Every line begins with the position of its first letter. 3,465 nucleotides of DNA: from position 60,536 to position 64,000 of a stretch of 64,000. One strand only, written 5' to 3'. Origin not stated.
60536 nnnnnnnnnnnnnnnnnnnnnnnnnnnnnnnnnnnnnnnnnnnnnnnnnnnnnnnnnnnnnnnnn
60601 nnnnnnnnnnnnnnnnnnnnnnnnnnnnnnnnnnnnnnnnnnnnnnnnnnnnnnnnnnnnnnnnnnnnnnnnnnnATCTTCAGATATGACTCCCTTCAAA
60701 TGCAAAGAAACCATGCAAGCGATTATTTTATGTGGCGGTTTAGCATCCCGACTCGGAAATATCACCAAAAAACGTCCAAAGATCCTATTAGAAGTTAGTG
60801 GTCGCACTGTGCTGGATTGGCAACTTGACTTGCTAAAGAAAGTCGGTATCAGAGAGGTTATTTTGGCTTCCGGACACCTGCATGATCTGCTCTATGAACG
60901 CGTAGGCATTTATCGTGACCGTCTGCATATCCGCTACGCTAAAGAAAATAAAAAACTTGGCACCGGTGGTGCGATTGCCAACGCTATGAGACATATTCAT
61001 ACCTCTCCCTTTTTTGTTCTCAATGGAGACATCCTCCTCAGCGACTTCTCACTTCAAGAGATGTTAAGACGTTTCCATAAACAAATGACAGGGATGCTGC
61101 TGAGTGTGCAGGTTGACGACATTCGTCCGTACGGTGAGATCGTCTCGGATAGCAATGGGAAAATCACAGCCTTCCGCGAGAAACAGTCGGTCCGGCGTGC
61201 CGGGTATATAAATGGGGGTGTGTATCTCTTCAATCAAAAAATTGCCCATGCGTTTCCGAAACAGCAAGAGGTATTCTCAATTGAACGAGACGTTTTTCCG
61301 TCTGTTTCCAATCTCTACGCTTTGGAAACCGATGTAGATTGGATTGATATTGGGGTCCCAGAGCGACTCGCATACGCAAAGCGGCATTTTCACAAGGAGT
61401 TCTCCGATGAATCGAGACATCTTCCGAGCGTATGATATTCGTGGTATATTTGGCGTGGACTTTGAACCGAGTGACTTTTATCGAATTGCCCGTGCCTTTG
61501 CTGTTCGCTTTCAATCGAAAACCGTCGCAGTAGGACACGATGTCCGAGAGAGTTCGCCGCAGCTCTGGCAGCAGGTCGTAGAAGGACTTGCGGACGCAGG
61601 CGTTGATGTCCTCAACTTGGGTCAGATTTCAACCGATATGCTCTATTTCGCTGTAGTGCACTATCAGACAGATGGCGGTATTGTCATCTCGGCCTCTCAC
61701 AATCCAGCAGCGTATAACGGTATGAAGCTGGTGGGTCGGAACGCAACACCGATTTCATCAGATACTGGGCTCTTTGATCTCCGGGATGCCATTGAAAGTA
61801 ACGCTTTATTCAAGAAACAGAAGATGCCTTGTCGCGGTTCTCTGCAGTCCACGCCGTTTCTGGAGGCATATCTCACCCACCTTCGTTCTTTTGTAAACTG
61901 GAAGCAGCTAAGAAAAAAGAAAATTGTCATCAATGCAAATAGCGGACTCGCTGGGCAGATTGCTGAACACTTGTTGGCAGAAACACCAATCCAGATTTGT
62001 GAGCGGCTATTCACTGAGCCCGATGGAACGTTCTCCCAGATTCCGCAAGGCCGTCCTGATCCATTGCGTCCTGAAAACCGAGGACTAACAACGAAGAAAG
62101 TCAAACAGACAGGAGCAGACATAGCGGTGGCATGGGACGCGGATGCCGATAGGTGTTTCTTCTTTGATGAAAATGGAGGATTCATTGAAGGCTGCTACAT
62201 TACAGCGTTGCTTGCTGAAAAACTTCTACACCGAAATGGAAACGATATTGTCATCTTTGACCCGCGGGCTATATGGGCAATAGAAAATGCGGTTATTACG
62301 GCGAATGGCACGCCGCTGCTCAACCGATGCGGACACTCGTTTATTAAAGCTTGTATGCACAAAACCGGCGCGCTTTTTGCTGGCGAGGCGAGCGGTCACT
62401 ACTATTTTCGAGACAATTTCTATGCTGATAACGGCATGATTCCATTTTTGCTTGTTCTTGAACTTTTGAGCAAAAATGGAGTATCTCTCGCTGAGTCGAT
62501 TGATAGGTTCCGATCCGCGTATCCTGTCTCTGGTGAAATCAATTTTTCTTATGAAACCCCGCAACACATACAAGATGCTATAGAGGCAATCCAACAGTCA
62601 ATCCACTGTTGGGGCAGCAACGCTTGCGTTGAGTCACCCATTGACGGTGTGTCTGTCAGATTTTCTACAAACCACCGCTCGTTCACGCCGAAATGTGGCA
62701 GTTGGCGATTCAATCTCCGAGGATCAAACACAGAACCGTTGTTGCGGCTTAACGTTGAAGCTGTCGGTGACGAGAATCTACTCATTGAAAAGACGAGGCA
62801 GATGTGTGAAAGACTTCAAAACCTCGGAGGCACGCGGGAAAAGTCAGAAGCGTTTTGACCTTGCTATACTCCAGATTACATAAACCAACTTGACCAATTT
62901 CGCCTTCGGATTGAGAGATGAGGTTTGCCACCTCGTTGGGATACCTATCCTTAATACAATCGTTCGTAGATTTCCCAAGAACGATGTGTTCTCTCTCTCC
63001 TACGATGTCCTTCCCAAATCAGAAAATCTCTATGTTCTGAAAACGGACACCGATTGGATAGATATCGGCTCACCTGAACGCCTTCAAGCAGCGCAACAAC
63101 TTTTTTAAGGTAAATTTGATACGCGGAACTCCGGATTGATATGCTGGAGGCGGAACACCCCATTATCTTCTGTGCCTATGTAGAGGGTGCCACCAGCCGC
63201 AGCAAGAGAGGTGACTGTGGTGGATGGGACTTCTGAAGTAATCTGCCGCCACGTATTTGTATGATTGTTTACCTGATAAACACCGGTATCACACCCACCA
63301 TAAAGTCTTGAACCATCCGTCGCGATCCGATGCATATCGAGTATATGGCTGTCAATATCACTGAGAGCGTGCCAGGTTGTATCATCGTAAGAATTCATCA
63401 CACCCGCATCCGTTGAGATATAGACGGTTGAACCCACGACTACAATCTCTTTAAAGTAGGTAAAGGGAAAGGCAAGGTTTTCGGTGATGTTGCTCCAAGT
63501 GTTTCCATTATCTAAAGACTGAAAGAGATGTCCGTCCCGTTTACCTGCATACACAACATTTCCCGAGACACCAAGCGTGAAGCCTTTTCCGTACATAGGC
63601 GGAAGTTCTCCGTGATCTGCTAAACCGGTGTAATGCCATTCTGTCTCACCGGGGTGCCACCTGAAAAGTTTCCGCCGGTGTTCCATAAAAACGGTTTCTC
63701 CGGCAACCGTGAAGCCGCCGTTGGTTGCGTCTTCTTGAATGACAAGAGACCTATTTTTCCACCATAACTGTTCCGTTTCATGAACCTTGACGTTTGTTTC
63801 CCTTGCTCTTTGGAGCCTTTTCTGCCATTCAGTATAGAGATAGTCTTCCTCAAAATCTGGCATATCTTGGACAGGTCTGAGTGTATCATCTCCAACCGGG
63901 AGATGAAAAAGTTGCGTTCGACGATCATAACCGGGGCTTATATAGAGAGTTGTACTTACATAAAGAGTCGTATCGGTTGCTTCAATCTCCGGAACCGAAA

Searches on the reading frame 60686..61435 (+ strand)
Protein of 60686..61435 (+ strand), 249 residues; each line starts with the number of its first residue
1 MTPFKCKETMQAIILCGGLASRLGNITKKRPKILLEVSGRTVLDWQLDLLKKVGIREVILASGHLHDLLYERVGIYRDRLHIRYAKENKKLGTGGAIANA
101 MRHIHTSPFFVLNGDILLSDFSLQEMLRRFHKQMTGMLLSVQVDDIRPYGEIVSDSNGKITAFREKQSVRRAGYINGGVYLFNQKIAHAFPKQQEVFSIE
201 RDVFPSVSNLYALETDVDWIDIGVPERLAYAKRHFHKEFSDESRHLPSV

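Call 13: search_protein_families(library=pfam, proteins=[window:60686-61435:+], max_evalue=0.001)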
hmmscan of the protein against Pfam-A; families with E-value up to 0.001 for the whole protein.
window:60686-61435:+ (249 aa): 2 families
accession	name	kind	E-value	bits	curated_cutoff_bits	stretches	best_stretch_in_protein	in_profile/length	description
PF00483.29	NTP_transferase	-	1.4e-28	100.6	21.2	1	12-235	2-242/245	Nucleotidyl transferase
PF12804.13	NTP_transf_3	-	1.2e-15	58.5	27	1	12-136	1-117/160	MobA-like NTP transferase domain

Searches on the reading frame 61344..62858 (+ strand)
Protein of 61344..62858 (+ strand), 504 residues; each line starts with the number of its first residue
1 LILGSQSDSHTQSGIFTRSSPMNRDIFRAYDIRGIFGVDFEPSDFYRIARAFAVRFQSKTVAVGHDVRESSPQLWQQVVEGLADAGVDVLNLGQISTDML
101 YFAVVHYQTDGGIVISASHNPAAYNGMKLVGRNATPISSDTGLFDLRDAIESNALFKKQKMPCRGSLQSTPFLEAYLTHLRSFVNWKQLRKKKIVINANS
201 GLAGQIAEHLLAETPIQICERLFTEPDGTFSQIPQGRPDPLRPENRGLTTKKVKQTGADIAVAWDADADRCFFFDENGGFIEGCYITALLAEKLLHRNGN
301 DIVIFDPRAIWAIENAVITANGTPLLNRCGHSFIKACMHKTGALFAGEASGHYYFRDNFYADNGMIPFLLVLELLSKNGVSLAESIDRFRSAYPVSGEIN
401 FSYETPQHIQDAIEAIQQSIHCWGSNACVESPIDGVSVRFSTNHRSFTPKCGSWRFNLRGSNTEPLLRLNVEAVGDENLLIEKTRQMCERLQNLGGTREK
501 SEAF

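Call 13: search_protein_families(library=pfam, proteins=[window:61344-62858:+], max_evalue=0.001)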
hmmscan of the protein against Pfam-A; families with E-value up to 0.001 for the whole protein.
window:61344-62858:+ (504 aa): 4 families
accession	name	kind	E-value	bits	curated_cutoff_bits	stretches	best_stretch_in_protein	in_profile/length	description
PF02878.22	PGM_PMM_I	-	5e-34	117.4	22.5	1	25-141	2-123/138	Phosphoglucomutase/phosphomannomutase, alpha/beta/alpha domain I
PF02880.22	PGM_PMM_III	-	3.8e-19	69.4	20.7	1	285-388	4-110/115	Phosphoglucomutase/phosphomannomutase, alpha/beta/alpha domain III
PF02879.22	PGM_PMM_II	-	4.6e-18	66.1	29.3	1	174-278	1-103/103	Phosphoglucomutase/phosphomannomutase, alpha/beta/alpha domain II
PF00408.26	PGM_PMM_IV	-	2.2e-05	24.9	23.1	1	398-477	1-56/68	Phosphoglucomutase/phosphomannomutase, C-terminal domain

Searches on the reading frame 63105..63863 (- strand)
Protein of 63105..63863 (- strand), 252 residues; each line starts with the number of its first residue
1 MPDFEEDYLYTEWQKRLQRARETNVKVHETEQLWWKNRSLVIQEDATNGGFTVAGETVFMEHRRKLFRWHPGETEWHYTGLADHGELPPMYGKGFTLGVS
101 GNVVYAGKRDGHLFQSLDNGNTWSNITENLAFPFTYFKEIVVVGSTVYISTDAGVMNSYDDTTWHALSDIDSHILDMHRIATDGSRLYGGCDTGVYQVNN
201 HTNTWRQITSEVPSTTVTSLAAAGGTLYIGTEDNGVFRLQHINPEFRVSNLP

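Call 13: search_protein_families(library=pfam, proteins=[window:63105-63863:-], max_evalue=0.001)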
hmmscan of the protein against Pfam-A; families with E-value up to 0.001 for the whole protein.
window:63105-63863:- (252 aa): 1 family
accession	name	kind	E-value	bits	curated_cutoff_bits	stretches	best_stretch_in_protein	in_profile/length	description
PF19755.4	DUF6242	-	2.5e-05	24.7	29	0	100-164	152-217/217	Domain of unknown function (DUF6242)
